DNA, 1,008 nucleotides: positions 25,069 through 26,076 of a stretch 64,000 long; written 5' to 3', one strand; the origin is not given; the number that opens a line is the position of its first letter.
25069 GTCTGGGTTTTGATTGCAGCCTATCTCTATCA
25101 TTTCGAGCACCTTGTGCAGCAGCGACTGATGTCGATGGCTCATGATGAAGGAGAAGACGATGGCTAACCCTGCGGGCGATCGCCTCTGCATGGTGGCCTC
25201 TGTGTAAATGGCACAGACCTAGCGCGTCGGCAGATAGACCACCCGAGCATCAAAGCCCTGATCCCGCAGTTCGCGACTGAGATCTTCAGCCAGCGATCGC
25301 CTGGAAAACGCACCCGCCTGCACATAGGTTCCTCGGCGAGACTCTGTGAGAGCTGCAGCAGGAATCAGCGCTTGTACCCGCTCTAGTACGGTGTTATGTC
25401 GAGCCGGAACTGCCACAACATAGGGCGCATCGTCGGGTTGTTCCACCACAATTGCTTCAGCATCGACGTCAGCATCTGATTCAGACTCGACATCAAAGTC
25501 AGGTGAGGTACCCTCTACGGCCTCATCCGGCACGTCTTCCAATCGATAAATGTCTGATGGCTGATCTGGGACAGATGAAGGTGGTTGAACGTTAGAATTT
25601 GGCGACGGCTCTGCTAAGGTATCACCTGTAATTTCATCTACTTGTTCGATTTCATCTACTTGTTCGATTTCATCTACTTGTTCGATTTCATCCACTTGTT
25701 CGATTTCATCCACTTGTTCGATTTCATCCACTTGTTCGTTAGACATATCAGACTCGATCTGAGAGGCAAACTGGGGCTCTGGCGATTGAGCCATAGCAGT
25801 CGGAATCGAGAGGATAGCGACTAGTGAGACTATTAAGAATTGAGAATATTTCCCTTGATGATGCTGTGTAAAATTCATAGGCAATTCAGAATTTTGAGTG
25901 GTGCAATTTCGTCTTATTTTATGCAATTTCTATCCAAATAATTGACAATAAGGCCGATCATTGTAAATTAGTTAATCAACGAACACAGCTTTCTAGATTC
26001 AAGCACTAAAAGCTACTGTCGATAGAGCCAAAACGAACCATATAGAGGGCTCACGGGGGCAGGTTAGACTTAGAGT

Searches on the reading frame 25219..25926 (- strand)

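Call 67: search_protein_families(library=pfam, proteins=[window:25219-25926:-], max_evalue=0.001)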
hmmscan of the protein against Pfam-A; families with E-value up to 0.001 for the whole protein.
window:25219-25926:- (235 aa): 1 family
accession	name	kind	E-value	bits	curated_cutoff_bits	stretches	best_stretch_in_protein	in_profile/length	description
PF05036.18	SPOR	-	0.00012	22.8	21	1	199-230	4-35/76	SPOR domain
